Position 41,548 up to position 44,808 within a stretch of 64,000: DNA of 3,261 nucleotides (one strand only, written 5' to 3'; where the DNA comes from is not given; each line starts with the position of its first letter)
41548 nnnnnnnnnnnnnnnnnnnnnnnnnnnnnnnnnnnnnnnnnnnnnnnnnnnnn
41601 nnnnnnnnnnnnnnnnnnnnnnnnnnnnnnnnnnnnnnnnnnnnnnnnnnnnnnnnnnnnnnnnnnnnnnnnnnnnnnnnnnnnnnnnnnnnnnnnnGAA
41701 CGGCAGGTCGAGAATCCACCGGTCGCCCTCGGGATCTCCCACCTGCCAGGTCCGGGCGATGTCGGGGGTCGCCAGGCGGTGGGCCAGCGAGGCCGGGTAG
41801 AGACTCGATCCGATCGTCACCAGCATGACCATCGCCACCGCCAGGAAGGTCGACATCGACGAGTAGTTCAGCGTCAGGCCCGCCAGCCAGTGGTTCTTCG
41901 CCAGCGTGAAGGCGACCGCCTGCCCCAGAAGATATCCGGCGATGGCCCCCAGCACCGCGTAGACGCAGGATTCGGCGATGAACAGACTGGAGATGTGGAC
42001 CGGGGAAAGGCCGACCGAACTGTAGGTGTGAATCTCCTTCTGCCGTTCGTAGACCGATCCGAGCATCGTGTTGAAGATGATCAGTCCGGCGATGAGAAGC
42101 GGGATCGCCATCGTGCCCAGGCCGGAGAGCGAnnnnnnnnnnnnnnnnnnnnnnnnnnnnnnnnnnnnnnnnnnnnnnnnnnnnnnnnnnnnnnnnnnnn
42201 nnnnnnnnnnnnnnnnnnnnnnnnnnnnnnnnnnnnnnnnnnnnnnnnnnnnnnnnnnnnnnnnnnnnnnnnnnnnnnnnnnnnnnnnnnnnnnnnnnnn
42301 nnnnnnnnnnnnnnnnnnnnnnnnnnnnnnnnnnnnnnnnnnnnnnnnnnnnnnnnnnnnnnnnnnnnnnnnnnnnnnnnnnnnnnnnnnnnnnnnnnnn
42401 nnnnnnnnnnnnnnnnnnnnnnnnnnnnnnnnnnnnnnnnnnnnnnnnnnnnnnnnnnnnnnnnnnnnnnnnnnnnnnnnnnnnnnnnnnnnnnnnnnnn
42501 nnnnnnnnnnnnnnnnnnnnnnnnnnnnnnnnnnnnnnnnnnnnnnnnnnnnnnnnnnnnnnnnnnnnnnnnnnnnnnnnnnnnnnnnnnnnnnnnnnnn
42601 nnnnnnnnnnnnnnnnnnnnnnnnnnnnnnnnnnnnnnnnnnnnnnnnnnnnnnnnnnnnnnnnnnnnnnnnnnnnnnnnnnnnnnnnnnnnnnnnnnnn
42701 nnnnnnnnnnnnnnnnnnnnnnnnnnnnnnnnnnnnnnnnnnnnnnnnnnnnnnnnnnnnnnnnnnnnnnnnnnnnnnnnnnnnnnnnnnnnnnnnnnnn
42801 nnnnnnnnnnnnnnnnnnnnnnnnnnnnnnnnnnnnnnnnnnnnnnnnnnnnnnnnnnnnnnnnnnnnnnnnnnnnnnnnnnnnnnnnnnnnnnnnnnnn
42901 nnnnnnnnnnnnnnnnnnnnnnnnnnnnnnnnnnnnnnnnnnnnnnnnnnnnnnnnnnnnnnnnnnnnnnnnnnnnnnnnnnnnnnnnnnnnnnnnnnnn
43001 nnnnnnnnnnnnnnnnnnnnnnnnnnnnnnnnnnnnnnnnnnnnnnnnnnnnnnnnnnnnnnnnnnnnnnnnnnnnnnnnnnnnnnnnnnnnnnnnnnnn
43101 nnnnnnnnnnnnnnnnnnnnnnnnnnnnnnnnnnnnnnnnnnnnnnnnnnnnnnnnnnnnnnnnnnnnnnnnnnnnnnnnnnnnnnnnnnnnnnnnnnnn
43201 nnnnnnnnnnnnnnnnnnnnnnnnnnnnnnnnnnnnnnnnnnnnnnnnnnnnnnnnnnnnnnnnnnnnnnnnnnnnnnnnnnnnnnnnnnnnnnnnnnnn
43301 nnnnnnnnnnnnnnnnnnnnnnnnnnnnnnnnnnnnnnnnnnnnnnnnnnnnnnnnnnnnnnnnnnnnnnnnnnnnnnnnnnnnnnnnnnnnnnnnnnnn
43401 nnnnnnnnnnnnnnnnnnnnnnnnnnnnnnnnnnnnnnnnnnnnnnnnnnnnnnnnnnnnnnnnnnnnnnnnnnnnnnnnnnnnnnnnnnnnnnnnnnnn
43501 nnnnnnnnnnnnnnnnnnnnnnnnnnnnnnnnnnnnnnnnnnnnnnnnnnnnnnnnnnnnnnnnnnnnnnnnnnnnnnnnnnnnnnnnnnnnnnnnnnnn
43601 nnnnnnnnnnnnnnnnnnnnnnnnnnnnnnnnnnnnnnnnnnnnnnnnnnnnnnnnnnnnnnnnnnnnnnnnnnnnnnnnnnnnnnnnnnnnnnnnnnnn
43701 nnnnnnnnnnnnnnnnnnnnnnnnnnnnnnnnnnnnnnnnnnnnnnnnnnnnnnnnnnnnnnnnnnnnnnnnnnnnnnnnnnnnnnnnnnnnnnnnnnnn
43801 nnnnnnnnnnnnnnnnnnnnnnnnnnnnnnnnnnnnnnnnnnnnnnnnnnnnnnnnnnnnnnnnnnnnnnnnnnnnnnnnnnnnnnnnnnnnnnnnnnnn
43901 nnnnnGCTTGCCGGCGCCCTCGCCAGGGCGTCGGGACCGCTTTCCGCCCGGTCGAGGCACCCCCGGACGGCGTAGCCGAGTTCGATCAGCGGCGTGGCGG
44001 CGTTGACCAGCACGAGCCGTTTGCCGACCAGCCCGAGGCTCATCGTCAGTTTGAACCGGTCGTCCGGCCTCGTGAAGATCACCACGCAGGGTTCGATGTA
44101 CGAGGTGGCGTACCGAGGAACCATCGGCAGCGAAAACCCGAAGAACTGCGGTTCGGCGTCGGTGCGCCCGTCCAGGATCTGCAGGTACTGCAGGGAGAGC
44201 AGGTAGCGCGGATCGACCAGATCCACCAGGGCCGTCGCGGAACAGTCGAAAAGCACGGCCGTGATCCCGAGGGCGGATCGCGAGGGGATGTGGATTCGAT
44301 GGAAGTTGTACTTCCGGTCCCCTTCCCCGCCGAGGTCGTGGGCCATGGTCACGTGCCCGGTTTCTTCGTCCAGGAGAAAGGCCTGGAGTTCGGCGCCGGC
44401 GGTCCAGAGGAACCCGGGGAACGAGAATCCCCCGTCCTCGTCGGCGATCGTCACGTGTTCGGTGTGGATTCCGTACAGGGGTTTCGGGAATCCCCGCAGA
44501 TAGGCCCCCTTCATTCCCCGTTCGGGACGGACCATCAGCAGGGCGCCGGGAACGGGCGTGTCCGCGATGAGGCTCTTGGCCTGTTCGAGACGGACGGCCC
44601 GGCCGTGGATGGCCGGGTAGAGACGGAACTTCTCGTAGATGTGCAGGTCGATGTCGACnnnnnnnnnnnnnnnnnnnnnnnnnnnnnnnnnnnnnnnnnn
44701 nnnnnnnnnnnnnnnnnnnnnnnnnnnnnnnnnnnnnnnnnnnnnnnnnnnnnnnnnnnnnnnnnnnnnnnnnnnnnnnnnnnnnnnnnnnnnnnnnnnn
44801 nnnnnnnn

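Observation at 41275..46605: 1776-aa protein: catalytically dead M28 aminopeptidase domain plus FtsX/MacB mechanotransmission module plus extra cytoplasmic domain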

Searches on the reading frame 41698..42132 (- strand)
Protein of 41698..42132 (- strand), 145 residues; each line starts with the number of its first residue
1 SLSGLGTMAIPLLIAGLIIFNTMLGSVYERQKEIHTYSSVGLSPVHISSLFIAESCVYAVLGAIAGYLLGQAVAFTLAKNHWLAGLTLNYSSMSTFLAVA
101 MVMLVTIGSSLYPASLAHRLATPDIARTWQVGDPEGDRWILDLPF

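Call 37: find_related_loci(query=A3, collection=genome_contigs, flank=10000)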
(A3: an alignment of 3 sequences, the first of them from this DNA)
Query A3 (145 aa) in genome_contigs; peptide patterns used: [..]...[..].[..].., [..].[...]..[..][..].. (x = any residue, [..] = any of these).
600 stretches matched a pattern (row limit reached: there are more); 574 encode a relative of the query (tblastn E <= 1e-3); the best 80 are kept; 80 distinct loci.
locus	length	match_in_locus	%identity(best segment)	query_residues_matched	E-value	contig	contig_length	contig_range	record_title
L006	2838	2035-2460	70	1-145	1e-63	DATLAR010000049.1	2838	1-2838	MAG TPA_asm: Planctomycetota bacterium isolate SMAG_U14276 k141_3551475, whole genome shotgun sequence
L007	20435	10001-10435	66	1-145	8e-60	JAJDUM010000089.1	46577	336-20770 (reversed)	MAG: Candidatus Poribacteria bacterium isolate jk18x1bzbins.78 k141_1516224, whole genome shotgun sequence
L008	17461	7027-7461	66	1-145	8e-60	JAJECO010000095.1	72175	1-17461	MAG: Candidatus Poribacteria bacterium isolate jk18xAbins.25 k141_1553757, whole genome shotgun sequence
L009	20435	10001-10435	66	1-145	1e-59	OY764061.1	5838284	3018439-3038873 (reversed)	MAG: Candidatus Poribacteria bacterium isolate 89293177-375a-4259-af6b-6508537173d0 genome assembly, chromosome: 1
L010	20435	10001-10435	63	1-145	1e-59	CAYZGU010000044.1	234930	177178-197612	MAG TPA_asm: uncultured bacterium isolate SRP092796_co2_738 genome assembly, contig: k141_6368678, whole genome shotgun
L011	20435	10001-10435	65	1-145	4e-59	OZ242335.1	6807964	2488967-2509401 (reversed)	MAG: Candidatus Poribacteria bacterium isolate 0e18bbbf-3c5b-4f4e-9be4-718f64127597 genome assembly, chromosome: 1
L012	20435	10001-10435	63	1-145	7e-59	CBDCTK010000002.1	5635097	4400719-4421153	MAG: Candidatus Poribacteria bacterium isolate 5e1f03a3-4ce1-415a-a4c9-4ecbe52226bd genome assembly, contig: contig_2, w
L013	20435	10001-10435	64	1-145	9e-59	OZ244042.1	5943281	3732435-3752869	MAG: Candidatus Poribacteria bacterium isolate 82c2f847-b3a6-4516-8f18-366283cf6473 genome assembly, chromosome: 1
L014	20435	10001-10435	65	1-145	6e-59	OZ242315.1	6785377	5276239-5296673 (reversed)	MAG: Candidatus Poribacteria bacterium isolate 55818b94-eea9-47de-9476-a843df335cd7 genome assembly, chromosome: 1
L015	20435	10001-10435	65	1-145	7e-59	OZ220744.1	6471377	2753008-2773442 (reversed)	MAG: Candidatus Poribacteria bacterium isolate 67f587a8-c379-43ee-8694-439c00dbce40 genome assembly, chromosome: 1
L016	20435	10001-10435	65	1-145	5e-59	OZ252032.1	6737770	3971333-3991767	MAG: Candidatus Poribacteria bacterium isolate aa3f26ad-70d9-470a-add4-ad97223fdacd genome assembly, chromosome: 1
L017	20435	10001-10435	63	1-145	5e-59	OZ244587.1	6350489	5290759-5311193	MAG: Candidatus Poribacteria bacterium isolate 01ec1ce0-d2a5-493a-a37f-f7455bcb6da2 genome assembly, chromosome: 1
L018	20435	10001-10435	63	1-145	1e-58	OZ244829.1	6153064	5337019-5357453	MAG: Candidatus Poribacteria bacterium isolate f10cb695-1b13-44a5-8b8c-8d396a4a49c1 genome assembly, chromosome: 1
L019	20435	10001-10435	63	1-145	1e-58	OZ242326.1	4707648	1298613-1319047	MAG: Candidatus Poribacteria bacterium isolate 51771988-02c0-4c83-b383-74e9f226940d genome assembly, chromosome: 1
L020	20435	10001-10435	62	1-145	2e-58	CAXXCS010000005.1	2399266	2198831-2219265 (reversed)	MAG: Candidatus Poribacteria bacterium isolate f2072dac-7ec4-414b-ba18-4a473c62d403 genome assembly, contig: contig_5, w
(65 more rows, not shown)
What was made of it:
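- Tried and rejected: A 145-aa alignment worked (call 37).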

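Call 42: search_protein_families(library=pfam, proteins=[L010:3431-10897:+, L010:11227-13230:+, L010:13278-14252:+, L010:14263-14682:+, L010:14683-15498:+, L010:6-1790:+, L010:15632-17263:-, L010:2396-2767:-], max_evalue=0.01)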
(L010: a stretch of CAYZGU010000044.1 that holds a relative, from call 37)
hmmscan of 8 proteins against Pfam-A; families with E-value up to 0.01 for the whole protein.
L010:3431-10897:+ (2488 aa): 5 families
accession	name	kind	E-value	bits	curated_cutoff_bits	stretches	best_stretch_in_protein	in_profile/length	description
PF02687.27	FtsX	-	5.3e-12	46.3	25.5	1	2200-2310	6-118/120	FtsX-like permease C-terminal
PF04389.22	Peptidase_M28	-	3.4e-08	33.9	21.3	1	450-533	1-78/193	Peptidase family M28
PF12704.14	MacB_PCD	-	0.00044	21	27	1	1992-2095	88-180/207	MacB-like periplasmic core domain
PF23473.1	LysM3_LYK4_5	-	0.0005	20.5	29.3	0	253-275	7-29/48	LYK4/5 LysM3 domain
PF01476.26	LysM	-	0.0013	19.1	20.9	0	251-274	1-24/43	LysM domain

L010:11227-13230:+ (667 aa): 0 families

L010:13278-14252:+ (324 aa): 0 families

L010:14263-14682:+ (139 aa): 1 family
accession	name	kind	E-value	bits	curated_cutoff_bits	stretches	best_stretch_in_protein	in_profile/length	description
PF05402.18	PqqD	-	3.8e-12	46.8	23.4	1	69-126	10-67/67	Coenzyme PQQ synthesis protein D (PqqD)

L010:14683-15498:+ (271 aa): 5 families
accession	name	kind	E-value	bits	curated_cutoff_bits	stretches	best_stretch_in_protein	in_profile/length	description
PF00005.33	ABC_tran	-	8.1e-35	120.8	25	1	51-199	1-136/137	ABC transporter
PF02463.25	SMC_N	-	0.00026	20.9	40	0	171-245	136-212/220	RecF/RecN/SMC N terminal domain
PF13555.12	AAA_29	-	0.0026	17.9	27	1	54-78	15-39/61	P-loop containing region of AAA domain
PF13304.12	AAA_21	-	0.0059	17.2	27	0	171-236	237-304/304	AAA domain, putative AbiEii toxin, Type IV TA system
PF03193.22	RsgA_GTPase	-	0.0092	16.3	30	0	61-83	106-128/174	RsgA GTPase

L010:6-1790:+ (594 aa): 2 families
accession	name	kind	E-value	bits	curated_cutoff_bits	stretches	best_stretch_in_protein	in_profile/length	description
PF00912.28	Transgly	-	1.7e-43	148.5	27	1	1-131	50-177/178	Transglycosylase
PF00905.27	Transpeptidase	-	4.6e-23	82.3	22.1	1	244-520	2-283/299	Penicillin binding protein transpeptidase domain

L010:15632-17263:- (543 aa): 1 family
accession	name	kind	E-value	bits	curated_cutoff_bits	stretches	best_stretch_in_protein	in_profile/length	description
PF00118.29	Cpn60_TCP1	-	9.9e-74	249.2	34.3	1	23-523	1-488/490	TCP-1/cpn60 chaperonin family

L010:2396-2767:- (123 aa): 4 families
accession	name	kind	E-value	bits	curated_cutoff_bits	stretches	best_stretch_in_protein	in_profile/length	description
PF01381.28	HTH_3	-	1.5e-13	51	23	1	8-62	1-55/55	Helix-turn-helix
PF12844.13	HTH_19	-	1.4e-08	35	30.2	1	7-66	3-62/64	Helix-turn-helix domain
PF13560.12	HTH_31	-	4.3e-08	33.8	27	1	7-58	5-57/64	Helix-turn-helix domain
PF13443.12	HTH_26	-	0.00017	22.2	22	1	9-58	3-53/63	Cro/C1-type HTH DNA-binding domain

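Call 43: search_protein_families(library=ncbifam, proteins=[L010:13278-14252:+, L010:14263-14682:+, L010:14683-15498:+], max_evalue=0.1)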
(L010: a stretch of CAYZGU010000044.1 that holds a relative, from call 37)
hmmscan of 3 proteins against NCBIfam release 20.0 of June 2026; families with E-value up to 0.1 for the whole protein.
L010:13278-14252:+ (324 aa): 0 families

L010:14263-14682:+ (139 aa): 6 families
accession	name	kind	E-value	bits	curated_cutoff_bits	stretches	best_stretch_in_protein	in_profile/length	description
TIGR04248.1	SCM_PqqD_rel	equivalog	3.3e-08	33.6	100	1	61-127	16-82/84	SynChlorMet cassette protein ScmD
TIGR03859.1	PQQ_PqqD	equivalog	4e-08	33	46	1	69-126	24-80/81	pyrroloquinoline quinone biosynthesis peptide chaperone PqqD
NF033536.1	lasso_PqqD_Bac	exception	2.4e-07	30.8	80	1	74-126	34-86/88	lasso peptide biosynthesis PqqD family chaperone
TIGR04302.1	geo_PqqD_fam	equivalog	0.00033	21.1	100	1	68-126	43-100/102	GeoRSP system PqqD family peptide chaperone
NF002535.0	PRK02079.1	equivalog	0.0078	16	101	1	71-118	35-81/92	pyrroloquinoline quinone biosynthesis peptide chaperone PqqD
NF050069.2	PqqD_rel_WgkC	exception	0.069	13.1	110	1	71-120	31-80/103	PqqD family peptide maturation chaperone WgkC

L010:14683-15498:+ (271 aa): 199 families (the best 25 are shown)
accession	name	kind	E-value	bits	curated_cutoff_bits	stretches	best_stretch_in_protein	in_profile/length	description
TIGR02211.1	LolD_lipo_ex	equivalog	2.5e-70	236.4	307.75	1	32-249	2-219/221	lipoprotein-releasing ABC transporter ATP-binding protein LolD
NF008639.0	PRK11629.1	equivalog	3.2e-66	223.1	360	1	32-250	7-225/234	lipoprotein-releasing ABC transporter ATP-binding protein LolD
NF007879.0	PRK10584.1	equivalog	5.6e-65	219.2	336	1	27-249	2-224/228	putative ABC transporter ATP-binding protein YbbA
TIGR02982.1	heterocyst_DevA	subfamily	3.7e-64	216.3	295.8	1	32-249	2-219/220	ABC exporter ATP-binding subunit, DevA family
NF007826.0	PRK10535.1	equivalog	4.8e-64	216.7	966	1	33-250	6-222/648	macrolide ABC transporter ATP-binding protein/permease MacB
NF038007.1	ABC_ATP_DarD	equivalog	4.9e-64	215.8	375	1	33-248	3-217/218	darobactin export ABC transporter ATP-binding protein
TIGR02673.1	FtsE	equivalog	1.3e-61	208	264.85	1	32-247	2-213/214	cell division ATP-binding protein FtsE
TIGR03608.1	L_ocin_972_ABC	subfamily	6.5e-57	192.3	254.85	1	38-243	5-205/206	putative bacteriocin export ABC transporter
TIGR01186.1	proV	subfamily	7.5e-56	189.8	326.6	1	49-258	7-217/363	betaine/proline/choline family ABC transporter ATP-binding protein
NF040933.2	ABC_arch_GlcV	equivalog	1.3e-54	185.5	450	1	31-258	2-229/357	glucose ABC transporter ATP-binding protein GlcV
TIGR02315.1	ABC_phnC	equivalog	1.3e-52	178.7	266.1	1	32-249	2-224/243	phosphonate ABC transporter ATP-binding protein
TIGR02314.1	ABC_MetN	equivalog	1.2e-51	175.8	499.7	1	32-245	2-211/343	methionine ABC transporter ATP-binding protein MetN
NF006987.0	PRK09452.1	equivalog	2.6e-49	167.9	482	1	24-258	10-235/378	spermidine/putrescine ABC transporter ATP-binding protein PotA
TIGR03265.1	PhnT2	equivalog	3.2e-49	168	457.7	1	30-258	3-222/353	putative 2-aminoethylphosphonate ABC transporter ATP-binding protein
TIGR01187.1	potA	subfamily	3.9e-48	164.2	355.6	1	66-258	1-188/325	polyamine ABC transporter ATP-binding protein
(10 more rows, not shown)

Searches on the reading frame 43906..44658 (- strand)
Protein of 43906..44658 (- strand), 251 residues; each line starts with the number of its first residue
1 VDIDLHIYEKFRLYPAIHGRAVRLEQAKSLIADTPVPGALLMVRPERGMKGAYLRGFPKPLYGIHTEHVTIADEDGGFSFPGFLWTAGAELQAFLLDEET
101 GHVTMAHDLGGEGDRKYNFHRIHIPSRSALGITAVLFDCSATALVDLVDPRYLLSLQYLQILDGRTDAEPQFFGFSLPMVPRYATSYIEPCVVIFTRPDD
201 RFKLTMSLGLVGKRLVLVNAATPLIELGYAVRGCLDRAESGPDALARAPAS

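Call 79: search_solved_structures(query=A6, max_evalue=10)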
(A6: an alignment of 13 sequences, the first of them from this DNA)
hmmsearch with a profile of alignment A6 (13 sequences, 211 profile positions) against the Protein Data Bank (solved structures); distinct sequences matched with E-value up to 10: 1.
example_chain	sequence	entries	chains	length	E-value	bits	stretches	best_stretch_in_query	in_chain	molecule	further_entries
36gk_A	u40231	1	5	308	0.34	13.8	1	85-125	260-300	RTX protein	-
